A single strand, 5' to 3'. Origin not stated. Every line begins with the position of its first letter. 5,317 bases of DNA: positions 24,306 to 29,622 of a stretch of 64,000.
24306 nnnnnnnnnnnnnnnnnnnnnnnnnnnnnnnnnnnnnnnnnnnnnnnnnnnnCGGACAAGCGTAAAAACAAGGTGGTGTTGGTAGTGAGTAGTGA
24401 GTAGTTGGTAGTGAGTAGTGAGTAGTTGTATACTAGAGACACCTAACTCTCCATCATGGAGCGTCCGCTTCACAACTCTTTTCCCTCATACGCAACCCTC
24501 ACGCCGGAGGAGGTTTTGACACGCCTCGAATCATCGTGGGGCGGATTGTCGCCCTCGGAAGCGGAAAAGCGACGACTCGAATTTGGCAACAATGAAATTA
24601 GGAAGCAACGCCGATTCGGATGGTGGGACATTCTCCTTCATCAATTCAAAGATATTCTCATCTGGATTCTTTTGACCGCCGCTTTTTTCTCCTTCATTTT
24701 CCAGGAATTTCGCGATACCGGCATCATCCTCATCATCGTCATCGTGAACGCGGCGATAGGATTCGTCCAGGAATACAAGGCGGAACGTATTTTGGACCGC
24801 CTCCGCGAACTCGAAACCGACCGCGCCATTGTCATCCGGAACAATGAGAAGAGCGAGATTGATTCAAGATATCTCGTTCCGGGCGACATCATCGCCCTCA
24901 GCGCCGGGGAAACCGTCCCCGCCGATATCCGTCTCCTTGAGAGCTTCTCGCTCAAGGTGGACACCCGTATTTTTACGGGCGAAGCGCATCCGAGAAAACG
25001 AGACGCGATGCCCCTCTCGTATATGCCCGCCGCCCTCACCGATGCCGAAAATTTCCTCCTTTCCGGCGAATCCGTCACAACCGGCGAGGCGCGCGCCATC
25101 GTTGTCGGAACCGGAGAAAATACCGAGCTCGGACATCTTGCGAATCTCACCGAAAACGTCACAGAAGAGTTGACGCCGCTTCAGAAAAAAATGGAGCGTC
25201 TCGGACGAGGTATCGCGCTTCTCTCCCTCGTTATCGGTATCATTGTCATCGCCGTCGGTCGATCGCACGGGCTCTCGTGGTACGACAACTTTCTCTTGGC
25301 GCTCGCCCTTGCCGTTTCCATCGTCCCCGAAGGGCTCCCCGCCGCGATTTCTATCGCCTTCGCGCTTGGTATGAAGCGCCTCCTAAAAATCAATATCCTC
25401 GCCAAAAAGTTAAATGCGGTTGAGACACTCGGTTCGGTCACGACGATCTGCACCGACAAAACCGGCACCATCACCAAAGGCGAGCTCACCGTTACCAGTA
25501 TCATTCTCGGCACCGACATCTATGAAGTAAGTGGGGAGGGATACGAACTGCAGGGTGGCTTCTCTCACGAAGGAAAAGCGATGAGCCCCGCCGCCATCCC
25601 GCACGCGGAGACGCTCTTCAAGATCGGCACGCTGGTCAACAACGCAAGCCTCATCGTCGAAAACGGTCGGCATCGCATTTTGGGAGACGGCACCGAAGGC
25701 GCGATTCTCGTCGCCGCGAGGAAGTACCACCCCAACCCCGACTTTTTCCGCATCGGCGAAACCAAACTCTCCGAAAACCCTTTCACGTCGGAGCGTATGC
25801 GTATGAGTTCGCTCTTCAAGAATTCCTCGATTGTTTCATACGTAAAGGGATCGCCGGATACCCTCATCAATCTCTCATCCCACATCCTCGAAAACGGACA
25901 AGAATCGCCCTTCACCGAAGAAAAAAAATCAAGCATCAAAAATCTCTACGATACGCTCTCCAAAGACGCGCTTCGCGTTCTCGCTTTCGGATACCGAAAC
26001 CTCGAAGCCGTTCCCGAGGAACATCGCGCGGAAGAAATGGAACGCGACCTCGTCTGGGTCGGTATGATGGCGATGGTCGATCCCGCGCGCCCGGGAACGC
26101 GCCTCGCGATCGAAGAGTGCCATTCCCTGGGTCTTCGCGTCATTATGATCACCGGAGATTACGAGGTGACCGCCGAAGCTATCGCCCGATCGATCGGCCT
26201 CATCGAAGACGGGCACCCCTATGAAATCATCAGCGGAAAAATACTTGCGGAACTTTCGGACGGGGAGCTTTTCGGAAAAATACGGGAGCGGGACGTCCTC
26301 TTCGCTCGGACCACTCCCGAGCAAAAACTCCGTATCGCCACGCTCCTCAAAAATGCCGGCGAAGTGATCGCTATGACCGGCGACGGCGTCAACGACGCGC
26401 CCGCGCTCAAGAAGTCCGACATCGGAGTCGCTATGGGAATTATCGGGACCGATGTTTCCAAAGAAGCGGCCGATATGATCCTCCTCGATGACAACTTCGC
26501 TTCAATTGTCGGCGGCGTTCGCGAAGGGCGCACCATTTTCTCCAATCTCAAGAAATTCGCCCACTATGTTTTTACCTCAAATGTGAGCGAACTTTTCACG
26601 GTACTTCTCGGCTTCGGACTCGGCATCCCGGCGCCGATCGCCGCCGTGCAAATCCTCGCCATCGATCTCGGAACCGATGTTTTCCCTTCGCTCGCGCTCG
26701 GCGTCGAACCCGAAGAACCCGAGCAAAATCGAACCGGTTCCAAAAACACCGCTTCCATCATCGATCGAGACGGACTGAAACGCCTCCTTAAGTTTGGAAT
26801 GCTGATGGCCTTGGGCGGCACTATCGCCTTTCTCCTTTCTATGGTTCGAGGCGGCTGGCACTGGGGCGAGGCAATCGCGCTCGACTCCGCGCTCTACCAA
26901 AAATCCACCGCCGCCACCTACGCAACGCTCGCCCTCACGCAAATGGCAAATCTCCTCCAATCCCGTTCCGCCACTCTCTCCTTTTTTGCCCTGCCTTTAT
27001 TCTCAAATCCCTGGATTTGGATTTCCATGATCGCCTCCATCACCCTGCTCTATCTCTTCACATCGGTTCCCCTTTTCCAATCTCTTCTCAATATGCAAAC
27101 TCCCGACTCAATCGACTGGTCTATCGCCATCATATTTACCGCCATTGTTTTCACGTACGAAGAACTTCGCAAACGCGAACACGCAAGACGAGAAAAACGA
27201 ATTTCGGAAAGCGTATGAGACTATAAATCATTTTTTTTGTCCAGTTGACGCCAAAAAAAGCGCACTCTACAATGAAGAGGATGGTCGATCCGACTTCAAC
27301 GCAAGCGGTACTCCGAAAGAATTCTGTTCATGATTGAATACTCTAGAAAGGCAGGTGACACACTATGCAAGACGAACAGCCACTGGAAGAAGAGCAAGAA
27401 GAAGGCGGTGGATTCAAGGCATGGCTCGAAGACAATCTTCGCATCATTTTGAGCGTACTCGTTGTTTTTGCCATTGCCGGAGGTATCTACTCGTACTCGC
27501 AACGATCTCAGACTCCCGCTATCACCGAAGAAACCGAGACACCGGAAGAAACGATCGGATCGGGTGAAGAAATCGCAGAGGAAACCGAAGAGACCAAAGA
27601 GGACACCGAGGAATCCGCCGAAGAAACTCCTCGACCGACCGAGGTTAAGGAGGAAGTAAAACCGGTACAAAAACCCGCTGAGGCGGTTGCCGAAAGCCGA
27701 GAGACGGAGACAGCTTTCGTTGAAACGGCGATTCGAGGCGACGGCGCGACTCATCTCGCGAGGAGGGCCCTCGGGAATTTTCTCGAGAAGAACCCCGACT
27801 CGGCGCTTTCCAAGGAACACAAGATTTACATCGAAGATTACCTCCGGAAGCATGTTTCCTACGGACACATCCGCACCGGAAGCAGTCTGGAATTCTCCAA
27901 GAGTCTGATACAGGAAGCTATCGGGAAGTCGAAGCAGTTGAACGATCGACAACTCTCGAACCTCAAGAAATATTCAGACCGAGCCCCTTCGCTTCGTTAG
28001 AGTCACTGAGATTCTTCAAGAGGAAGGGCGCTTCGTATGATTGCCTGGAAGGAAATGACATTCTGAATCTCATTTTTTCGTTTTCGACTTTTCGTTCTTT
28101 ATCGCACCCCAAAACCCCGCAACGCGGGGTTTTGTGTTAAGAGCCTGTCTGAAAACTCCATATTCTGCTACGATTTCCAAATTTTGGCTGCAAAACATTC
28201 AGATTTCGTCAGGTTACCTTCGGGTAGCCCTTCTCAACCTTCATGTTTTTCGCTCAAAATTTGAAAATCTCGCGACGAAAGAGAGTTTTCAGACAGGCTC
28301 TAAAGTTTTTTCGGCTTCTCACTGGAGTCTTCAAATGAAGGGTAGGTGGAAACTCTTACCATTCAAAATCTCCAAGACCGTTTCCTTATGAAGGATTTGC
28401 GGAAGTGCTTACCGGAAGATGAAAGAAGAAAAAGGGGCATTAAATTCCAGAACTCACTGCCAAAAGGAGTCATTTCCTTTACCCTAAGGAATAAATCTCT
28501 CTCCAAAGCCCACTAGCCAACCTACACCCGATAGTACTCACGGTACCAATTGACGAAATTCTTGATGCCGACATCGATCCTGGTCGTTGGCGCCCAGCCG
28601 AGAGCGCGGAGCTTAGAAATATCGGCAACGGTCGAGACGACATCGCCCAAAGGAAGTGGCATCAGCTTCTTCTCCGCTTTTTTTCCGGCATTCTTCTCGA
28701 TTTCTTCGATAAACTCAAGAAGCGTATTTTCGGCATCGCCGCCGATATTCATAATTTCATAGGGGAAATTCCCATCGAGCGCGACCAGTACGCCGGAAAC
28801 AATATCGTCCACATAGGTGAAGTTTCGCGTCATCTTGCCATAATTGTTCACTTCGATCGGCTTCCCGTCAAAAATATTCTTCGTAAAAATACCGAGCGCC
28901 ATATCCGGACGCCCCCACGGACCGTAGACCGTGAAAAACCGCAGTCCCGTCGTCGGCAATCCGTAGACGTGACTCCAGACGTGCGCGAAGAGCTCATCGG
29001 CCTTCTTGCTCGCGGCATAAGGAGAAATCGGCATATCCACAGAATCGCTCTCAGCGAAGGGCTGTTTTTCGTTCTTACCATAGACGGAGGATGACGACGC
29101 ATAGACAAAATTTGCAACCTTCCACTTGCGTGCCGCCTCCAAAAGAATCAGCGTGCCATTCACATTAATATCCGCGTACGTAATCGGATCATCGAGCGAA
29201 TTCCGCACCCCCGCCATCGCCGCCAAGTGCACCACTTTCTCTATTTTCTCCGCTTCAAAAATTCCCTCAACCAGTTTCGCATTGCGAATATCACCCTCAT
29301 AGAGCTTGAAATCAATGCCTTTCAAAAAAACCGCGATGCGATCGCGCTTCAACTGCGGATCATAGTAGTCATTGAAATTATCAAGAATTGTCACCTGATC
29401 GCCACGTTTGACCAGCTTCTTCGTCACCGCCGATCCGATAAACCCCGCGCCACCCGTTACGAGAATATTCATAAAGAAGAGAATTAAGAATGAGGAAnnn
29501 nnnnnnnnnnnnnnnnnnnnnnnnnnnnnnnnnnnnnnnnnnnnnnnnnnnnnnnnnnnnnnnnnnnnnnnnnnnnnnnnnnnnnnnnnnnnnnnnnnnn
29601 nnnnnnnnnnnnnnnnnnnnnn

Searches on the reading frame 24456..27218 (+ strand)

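Call 11: search_protein_families(library=pfam, proteins=[window:24456-27218:+])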
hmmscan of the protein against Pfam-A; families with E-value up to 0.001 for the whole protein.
window:24456-27218:+ (920 aa): 6 families
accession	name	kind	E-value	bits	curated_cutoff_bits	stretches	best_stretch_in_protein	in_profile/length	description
PF00122.25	E1-E2_ATPase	-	4.3e-45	153.9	28.1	1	119-311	2-180/181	E1-E2 ATPase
PF00689.26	Cation_ATPase_C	-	3e-35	122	27.3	1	725-907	1-174/175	Cation transporting ATPase, C-terminus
PF00690.31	Cation_ATPase_N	-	1.9e-18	66.3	20.4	1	13-79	2-69/69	Cation transporter/ATPase, N-terminus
PF00702.32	Hydrolase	-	6.8e-18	66.2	26.4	1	513-654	68-190/191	haloacid dehalogenase-like hydrolase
PF13246.12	Cation_ATPase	-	1.1e-13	51.4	21.7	1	393-477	2-91/91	Cation transport ATPase (P-type)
PF12710.13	HAD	-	4.9e-05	24.3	27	1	522-652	71-189/189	haloacid dehalogenase-like hydrolase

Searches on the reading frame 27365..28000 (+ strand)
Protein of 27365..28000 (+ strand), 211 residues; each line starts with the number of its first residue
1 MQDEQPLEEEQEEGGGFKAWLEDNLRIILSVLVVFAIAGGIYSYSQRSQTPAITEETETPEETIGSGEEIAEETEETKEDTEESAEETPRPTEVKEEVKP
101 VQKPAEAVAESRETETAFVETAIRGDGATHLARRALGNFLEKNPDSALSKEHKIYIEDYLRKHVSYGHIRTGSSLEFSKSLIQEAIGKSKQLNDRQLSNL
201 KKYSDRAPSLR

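Call 11: search_protein_families(library=pfam, proteins=[window:27365-28000:+])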
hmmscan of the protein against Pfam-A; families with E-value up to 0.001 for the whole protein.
window:27365-28000:+ (211 aa): 1 family
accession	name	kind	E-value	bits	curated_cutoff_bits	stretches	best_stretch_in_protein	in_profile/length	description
PF12685.13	SpoIIIAH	-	0.00023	21.6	30.6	1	27-111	4-87/191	SpoIIIAH-like protein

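Call 14: find_encoding_contigs(protein=window:27365-28000:+, flank=6000, max_places=10)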
Protein window:27365-28000:+ (211 aa): 12 contigs read that carry it; 10 places shown.
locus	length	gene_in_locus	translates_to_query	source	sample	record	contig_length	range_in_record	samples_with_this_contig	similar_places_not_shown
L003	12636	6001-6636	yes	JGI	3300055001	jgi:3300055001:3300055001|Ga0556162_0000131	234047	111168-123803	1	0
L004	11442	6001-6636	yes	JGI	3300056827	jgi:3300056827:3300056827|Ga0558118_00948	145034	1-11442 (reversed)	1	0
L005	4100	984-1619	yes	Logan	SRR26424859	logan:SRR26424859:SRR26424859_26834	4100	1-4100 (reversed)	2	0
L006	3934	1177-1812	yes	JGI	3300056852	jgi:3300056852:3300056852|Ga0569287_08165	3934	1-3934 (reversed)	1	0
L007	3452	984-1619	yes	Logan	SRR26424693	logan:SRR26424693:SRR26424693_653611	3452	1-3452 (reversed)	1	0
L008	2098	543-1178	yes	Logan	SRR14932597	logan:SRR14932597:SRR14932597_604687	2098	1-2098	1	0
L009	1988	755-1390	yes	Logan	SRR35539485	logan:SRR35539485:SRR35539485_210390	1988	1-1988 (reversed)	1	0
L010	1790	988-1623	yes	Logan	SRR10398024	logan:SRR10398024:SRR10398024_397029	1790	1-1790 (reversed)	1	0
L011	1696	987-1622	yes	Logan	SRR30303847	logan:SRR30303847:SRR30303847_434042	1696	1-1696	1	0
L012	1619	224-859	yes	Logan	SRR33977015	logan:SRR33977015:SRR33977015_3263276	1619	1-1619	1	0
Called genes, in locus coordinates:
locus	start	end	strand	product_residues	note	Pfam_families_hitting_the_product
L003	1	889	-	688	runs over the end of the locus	PF13385:Laminin_G_3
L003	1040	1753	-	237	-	PF01255:Prenyltransf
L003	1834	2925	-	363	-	PF00348:polyprenyl_synt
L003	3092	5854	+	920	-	PF00690:Cation_ATPase_N, PF00122:E1-E2_ATPase, PF13246:Cation_ATPase, PF00702:Hydrolase, PF00689:Cation_ATPase_C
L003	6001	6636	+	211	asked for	-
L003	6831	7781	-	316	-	PF01073:3Beta_HSD, PF01370:Epimerase, PF02719:Polysacc_synt_2, PF04321:RmlD_sub_bind, PF07993:NAD_binding_4, PF08659:KR (weak), PF13460:NAD_binding_10 (weak), PF16363:GDP_Man_Dehyd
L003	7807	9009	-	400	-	PF00534:Glycos_transf_1 (weak), PF13692:Glyco_trans_1_4, PF13524:Glyco_trans_1_2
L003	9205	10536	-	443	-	PF01551:Peptidase_M23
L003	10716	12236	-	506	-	PF00749:tRNA-synt_1c, PF19269:Anticodon_2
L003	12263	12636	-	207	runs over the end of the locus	PF01810:LysE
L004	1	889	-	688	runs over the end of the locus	PF13385:Laminin_G_3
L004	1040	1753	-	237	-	PF01255:Prenyltransf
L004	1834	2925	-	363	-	PF00348:polyprenyl_synt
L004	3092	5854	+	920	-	PF00690:Cation_ATPase_N, PF00122:E1-E2_ATPase, PF13246:Cation_ATPase, PF00702:Hydrolase, PF00689:Cation_ATPase_C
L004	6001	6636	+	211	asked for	-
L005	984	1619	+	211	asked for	-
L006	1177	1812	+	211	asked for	-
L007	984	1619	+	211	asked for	-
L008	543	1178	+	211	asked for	-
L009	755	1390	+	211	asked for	-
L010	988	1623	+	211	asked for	-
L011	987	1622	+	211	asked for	-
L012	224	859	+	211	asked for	-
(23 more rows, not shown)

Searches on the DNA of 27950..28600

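Call 6: search_rna_families(source=window, start=27950, end=28600, threshold=evalue, max_evalue=10)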
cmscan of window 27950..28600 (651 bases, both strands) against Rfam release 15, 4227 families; matches with E-value up to 10: 14.
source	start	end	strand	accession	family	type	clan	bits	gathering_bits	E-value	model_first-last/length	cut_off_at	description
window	28136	28305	-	RF04213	MIR7807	Gene; miRNA;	-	24.4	90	0.017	1-134/134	no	MIR7807 microRNA precursor family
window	28137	28302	-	RF04127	MIR8007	Gene; miRNA;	-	19.5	195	0.28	1-226/226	no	MIR8007 microRNA precursor family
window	28139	28304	+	RF04127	MIR8007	Gene; miRNA;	-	18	195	0.62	1-226/226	no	MIR8007 microRNA precursor family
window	28110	28134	-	RF01772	rnk_pseudo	Cis-reg; leader;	-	17.5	55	2.5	73-100/108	no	Pseudomonas rnk leader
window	28108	28136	-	RF01791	F6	Gene; sRNA;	-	16.8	46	4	1-57/57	no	F6 TB sRNA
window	28046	28138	+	RF01772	rnk_pseudo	Cis-reg; leader;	-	16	55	5.4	1-108/108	no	Pseudomonas rnk leader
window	28108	28136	+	RF01791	F6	Gene; sRNA;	-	16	46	6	1-57/57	no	F6 TB sRNA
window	28304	28354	+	RF01714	Ocean-V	Gene; sRNA;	-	15.7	75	3.1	1-72/72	no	Ocean-V RNA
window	28320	28375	-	RF03567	MIR8024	Gene; miRNA;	-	15.5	57.3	6.6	1-86/86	no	MIR8024 microRNA precursor family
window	28111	28134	-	RF00195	RsmY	Gene; sRNA;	CL00106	15.1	57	0.3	97-121/121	no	RsmY RNA family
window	28350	28369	+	RF02359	MS2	Cis-reg;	-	13.1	40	2.5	1-36/36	no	Bacteriophage MS2 operator hairpin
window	28084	28132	+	RF02236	asX2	Gene; sRNA;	-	13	70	9.4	1-87/87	no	Xanthomonas sRNA asX2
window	28298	28505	-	RF01946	KCNQ1OT1_1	Gene; lncRNA;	-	11.3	70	0.089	265-464/464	no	KCNQ1 overlapping transcript 1 conserved region 1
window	28004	28057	+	RF01962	RMST_1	Gene; lncRNA;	-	11.1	40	7.5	1-61/61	no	Rhabdomyosarcoma 2 associated transcript conserved region 1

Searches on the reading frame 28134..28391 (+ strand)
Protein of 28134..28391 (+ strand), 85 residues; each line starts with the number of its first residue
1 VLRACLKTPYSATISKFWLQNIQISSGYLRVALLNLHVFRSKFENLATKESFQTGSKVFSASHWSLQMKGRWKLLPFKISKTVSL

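Call 11: search_protein_families(library=pfam, proteins=[window:28134-28391:+])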
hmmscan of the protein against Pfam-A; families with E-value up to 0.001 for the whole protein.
window:28134-28391:+ (85 aa): 0 families

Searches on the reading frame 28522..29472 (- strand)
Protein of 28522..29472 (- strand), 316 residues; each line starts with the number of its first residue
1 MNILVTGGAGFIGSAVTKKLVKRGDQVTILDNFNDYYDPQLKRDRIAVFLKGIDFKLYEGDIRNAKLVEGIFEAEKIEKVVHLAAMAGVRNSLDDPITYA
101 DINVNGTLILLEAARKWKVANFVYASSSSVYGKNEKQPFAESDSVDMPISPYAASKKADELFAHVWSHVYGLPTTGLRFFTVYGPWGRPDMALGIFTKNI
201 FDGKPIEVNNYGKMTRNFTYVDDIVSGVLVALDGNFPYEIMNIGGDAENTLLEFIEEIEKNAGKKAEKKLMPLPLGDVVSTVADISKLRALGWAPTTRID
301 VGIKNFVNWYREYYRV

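Call 11: search_protein_families(library=pfam, proteins=[window:28522-29472:-])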
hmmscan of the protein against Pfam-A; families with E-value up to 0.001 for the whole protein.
window:28522-29472:- (316 aa): 9 families
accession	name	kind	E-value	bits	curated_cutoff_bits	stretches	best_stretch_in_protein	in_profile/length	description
PF01370.27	Epimerase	-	1.2e-55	188.9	20.9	1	3-244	1-240/240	NAD dependent epimerase/dehydratase family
PF16363.11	GDP_Man_Dehyd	-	2.9e-51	175.3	27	1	4-305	1-331/332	GDP-mannose 4,6 dehydratase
PF01073.25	3Beta_HSD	-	1e-20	74.4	22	1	4-231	1-228/280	3-beta hydroxysteroid dehydrogenase/isomerase family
PF04321.23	RmlD_sub_bind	-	8.5e-17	61.6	27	1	1-273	1-241/287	RmlD substrate binding domain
PF02719.21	Polysacc_synt_2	-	5.6e-15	55.7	20.2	1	3-233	1-218/293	Polysaccharide biosynthesis protein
PF07993.18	NAD_binding_4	-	6.2e-09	35.8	20.1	1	5-141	1-150/258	Male sterility protein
PF08659.16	KR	-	1.1e-06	29.1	22.6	1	3-138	3-148/180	KR domain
PF13460.12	NAD_binding_10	-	8e-05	23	27.2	1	7-161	1-130/184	NAD(P)H-binding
PF00106.31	adh_short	-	0.00015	21.8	26.6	0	3-115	3-120/195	short chain dehydrogenase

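Call 12: find_encoding_contigs(protein=window:28522-29472:-, flank=5000, max_places=10)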
Protein window:28522-29472:- (316 aa): 3 contigs read that carry it; 2 places shown.
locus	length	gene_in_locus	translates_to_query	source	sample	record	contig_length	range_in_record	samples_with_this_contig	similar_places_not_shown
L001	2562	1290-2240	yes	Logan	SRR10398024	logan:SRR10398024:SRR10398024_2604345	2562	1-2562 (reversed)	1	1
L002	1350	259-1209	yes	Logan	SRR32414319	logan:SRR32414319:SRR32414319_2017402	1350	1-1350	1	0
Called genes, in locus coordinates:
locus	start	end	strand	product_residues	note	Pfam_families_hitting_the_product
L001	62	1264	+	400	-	PF00534:Glycos_transf_1 (weak), PF13692:Glyco_trans_1_4, PF13524:Glyco_trans_1_2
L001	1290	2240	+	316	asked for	PF01073:3Beta_HSD, PF01370:Epimerase, PF02719:Polysacc_synt_2, PF04321:RmlD_sub_bind, PF07993:NAD_binding_4, PF08659:KR (weak), PF16363:GDP_Man_Dehyd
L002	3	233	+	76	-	?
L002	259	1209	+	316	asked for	PF01073:3Beta_HSD, PF01370:Epimerase, PF02719:Polysacc_synt_2, PF04321:RmlD_sub_bind, PF07993:NAD_binding_4, PF08659:KR (weak), PF16363:GDP_Man_Dehyd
